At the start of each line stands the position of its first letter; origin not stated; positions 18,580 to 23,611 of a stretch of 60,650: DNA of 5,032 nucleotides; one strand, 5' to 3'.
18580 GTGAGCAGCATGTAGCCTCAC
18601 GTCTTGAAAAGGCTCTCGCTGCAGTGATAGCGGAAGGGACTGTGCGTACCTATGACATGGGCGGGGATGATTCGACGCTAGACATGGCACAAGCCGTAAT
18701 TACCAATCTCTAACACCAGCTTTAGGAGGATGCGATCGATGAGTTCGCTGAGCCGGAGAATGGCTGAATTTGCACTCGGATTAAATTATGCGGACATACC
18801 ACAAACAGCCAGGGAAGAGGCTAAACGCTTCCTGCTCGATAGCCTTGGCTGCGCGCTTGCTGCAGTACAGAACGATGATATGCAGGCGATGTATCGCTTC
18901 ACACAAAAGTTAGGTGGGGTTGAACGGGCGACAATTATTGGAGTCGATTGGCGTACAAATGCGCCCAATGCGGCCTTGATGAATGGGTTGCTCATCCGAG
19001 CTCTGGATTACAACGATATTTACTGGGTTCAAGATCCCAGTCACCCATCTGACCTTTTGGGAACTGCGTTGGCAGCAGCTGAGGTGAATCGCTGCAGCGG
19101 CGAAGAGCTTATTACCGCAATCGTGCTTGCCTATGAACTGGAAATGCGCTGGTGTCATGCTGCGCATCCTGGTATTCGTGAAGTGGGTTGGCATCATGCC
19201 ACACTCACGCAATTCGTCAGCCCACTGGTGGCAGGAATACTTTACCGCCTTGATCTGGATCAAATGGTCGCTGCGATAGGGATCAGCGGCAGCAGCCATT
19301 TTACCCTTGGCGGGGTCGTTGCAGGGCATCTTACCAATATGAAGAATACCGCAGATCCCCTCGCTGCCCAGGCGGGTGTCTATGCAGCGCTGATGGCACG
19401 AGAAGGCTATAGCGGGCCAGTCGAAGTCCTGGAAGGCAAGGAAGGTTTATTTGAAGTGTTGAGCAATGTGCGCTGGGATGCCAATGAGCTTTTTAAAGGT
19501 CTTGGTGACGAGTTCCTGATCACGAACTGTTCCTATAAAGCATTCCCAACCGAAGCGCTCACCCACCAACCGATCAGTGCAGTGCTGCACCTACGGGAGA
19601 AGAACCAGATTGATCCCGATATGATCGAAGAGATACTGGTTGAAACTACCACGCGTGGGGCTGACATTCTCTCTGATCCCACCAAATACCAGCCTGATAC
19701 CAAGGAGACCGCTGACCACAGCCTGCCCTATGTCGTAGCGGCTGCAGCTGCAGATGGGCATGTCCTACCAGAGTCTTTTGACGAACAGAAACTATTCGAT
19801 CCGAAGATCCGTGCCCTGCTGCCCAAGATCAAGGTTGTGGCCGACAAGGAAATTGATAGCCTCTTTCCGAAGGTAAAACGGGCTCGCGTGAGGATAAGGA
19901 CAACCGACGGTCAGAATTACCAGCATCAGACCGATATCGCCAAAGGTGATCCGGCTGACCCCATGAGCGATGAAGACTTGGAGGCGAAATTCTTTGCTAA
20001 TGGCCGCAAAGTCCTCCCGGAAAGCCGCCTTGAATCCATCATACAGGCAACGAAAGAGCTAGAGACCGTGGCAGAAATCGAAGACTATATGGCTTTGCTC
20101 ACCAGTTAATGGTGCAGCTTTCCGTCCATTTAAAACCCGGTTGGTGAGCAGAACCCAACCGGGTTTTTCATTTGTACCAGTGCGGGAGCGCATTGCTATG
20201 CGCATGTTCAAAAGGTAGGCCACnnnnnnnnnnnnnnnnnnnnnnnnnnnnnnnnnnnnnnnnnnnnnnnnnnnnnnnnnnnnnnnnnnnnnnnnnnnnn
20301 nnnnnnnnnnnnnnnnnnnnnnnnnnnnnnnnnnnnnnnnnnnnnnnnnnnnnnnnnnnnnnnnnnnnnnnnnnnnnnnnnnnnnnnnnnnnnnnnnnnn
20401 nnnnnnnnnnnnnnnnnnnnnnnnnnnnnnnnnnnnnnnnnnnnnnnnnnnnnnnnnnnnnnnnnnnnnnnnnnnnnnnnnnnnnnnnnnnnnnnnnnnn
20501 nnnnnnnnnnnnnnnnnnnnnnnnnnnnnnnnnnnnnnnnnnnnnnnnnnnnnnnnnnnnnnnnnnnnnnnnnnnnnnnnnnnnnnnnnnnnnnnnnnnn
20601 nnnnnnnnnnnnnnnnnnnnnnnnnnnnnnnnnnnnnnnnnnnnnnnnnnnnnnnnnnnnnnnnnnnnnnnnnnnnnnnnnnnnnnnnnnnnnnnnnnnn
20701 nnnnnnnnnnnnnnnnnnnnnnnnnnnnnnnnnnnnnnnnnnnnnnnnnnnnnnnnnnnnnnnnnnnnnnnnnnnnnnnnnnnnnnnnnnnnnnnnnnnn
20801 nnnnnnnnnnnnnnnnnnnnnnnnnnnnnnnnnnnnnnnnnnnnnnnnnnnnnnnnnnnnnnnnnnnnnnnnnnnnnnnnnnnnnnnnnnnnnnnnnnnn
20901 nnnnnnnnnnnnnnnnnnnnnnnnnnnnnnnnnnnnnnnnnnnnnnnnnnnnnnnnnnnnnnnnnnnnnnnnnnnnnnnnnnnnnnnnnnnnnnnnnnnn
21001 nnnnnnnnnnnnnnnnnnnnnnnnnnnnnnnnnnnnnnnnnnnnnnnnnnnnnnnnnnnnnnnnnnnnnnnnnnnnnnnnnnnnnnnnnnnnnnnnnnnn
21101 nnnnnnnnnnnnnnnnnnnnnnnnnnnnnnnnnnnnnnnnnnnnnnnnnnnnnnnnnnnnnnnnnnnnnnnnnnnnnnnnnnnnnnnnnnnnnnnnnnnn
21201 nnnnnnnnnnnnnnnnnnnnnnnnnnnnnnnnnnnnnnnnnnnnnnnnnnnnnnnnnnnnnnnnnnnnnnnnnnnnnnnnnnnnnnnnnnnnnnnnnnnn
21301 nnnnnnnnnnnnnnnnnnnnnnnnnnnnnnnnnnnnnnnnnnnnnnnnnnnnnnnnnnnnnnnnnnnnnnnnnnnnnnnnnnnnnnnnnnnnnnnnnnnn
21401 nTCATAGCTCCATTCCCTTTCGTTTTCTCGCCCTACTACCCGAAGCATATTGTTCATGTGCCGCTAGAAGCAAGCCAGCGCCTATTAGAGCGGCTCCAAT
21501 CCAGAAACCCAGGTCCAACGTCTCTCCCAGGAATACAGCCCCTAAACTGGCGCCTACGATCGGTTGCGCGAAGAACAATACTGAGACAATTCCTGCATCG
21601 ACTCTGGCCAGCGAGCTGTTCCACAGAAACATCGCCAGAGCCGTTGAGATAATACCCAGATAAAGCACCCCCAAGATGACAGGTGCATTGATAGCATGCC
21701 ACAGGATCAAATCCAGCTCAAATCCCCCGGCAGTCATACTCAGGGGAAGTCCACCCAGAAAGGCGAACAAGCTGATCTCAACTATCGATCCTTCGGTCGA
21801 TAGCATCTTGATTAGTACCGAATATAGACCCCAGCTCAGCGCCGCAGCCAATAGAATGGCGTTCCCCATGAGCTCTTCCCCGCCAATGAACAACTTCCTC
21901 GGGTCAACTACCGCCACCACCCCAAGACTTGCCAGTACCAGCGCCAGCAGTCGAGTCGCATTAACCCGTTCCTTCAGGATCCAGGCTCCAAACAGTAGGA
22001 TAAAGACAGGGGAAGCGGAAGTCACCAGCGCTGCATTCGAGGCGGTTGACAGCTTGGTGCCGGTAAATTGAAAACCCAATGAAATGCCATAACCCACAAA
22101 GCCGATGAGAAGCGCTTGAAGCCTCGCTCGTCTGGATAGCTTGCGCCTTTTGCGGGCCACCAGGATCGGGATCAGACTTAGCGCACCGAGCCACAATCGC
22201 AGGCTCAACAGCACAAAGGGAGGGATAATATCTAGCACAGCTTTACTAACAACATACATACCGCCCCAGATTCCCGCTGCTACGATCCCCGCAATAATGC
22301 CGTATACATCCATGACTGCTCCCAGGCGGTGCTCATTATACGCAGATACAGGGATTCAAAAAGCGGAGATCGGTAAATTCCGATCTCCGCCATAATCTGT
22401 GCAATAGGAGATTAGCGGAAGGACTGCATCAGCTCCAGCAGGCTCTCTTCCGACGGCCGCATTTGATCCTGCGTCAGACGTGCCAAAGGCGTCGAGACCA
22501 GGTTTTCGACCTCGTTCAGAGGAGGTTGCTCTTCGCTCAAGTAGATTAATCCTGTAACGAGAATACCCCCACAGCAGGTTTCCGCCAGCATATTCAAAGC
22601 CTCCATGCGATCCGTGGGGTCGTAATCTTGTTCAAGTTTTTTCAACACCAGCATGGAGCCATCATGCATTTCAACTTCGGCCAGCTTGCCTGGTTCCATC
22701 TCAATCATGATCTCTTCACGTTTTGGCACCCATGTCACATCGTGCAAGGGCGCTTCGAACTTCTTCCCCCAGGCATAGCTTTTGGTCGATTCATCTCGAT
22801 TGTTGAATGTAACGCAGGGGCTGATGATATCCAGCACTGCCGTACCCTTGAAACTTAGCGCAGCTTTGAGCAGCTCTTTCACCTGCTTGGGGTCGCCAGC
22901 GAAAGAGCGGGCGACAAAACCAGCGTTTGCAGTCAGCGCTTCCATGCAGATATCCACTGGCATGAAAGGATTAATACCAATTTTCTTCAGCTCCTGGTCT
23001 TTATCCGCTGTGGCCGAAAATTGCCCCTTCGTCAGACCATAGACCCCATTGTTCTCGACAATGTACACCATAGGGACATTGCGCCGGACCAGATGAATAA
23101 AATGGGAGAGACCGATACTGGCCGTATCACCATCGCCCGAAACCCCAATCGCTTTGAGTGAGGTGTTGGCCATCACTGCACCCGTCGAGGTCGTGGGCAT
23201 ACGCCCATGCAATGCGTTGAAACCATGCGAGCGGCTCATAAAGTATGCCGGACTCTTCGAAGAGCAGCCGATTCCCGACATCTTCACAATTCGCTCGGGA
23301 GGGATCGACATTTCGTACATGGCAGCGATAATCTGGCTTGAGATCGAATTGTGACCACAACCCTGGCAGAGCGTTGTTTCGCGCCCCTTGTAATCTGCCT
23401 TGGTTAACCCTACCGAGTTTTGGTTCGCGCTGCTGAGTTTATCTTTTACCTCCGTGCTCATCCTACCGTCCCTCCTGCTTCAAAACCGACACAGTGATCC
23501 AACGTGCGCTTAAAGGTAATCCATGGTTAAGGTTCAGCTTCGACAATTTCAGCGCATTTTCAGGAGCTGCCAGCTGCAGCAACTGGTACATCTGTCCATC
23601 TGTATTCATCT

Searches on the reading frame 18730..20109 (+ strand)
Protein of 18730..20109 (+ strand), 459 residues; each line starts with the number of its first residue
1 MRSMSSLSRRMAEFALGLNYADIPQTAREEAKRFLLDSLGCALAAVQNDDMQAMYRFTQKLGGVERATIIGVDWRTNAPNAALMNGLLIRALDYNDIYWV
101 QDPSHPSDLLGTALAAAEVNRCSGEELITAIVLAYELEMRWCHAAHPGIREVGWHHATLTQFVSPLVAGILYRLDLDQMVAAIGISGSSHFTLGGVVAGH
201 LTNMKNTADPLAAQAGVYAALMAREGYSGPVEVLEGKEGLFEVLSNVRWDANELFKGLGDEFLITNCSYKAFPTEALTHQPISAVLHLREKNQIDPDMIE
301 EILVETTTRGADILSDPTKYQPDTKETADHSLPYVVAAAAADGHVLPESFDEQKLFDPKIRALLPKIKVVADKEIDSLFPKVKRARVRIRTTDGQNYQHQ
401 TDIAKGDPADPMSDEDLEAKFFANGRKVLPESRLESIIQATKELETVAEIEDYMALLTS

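Call 7: search_protein_families(library=ncbifam, proteins=[window:18730-20109:+], max_evalue=1e-10)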
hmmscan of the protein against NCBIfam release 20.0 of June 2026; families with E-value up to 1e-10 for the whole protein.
window:18730-20109:+ (459 aa): 3 families
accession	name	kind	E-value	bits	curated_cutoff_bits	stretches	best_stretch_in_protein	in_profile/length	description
NF006943.0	PRK09425.1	equivalog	4.5e-28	98.2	575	1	20-454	26-475/480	bifunctional 2-methylcitrate dehydratase/aconitate hydratase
NF042438.1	PrpD_hiGCgrampos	equivalog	2.3e-27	95.8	950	1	37-452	49-478/499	2-methylcitrate dehydratase PrpD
TIGR02330.1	prpD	equivalog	2.4e-21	76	458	1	19-377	13-378/468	2-methylcitrate dehydratase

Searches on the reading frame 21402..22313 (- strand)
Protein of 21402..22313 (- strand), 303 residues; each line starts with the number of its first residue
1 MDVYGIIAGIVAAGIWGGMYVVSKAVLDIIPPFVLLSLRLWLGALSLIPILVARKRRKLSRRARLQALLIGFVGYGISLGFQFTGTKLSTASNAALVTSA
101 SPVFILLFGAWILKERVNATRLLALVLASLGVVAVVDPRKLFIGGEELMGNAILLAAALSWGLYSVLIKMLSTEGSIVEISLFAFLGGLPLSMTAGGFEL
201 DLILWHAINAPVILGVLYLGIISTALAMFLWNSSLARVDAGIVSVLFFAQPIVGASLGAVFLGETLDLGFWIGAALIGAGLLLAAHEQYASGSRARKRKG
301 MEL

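Call 22: search_protein_families(library=pfam, proteins=[window:21402-22313:-], max_evalue=0.00001)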
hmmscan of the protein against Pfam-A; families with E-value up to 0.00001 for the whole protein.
window:21402-22313:- (303 aa): 1 family
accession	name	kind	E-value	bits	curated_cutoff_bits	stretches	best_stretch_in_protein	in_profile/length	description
PF00892.27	EamA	-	4e-44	150.6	28.2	2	4-135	2-133/135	EamA-like transporter family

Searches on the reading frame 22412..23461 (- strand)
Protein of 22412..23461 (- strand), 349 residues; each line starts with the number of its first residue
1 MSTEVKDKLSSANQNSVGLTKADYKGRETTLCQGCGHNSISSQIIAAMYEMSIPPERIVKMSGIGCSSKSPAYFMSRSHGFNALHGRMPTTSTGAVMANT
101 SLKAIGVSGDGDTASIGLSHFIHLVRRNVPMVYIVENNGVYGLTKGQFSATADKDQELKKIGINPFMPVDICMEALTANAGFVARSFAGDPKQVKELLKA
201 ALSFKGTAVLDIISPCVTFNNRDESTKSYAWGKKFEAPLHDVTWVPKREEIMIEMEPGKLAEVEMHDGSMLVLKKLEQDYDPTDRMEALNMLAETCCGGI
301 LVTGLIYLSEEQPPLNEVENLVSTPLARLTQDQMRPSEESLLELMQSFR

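Call 22: search_protein_families(library=pfam, proteins=[window:22412-23461:-], max_evalue=0.00001)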
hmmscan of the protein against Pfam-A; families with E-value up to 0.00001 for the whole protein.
window:22412-23461:- (349 aa): 2 families
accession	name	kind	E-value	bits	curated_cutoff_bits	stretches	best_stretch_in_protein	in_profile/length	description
PF02775.26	TPP_enzyme_C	-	6.9e-22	78.3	21.9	1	64-212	2-151/151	Thiamine pyrophosphate enzyme, C-terminal TPP binding domain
PF12367.13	PFO_beta_C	-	2.1e-06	28.1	24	0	274-317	18-59/66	Pyruvate ferredoxin oxidoreductase beta subunit C terminal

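Call 50: search_protein_families(library=ncbifam, proteins=[window:22412-23461:-], max_evalue=1e-20)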
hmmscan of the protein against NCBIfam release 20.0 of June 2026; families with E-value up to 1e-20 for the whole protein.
window:22412-23461:- (349 aa): 5 families
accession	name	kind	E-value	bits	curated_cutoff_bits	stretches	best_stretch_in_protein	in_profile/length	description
TIGR02177.1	PorB_KorB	subfamily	7.7e-60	202.8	261.9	1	31-222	3-193/286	2-oxoacid:acceptor oxidoreductase, beta subunit, pyruvate/2-ketoisovalerate family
NF008820.0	PRK11866.1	equivalog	8.1e-57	192.8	402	1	23-224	8-209/287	2-oxoacid ferredoxin oxidoreductase subunit beta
NF041171.1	Oxoac_fdxbeta_Archa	equivalog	6.5e-51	173.4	423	1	31-222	5-195/296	2-oxoacid:ferredoxin oxidoreductase subunit beta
NF008821.0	PRK11869.1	equivalog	1.1e-47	162.3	438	1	28-223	13-207/286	2-oxoacid ferredoxin oxidoreductase subunit beta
NF007207.0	PRK09628.1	equivalog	6.4e-33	114.5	364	1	29-218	16-204/277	2-oxoglutarate ferredoxin oxidoreductase subunit beta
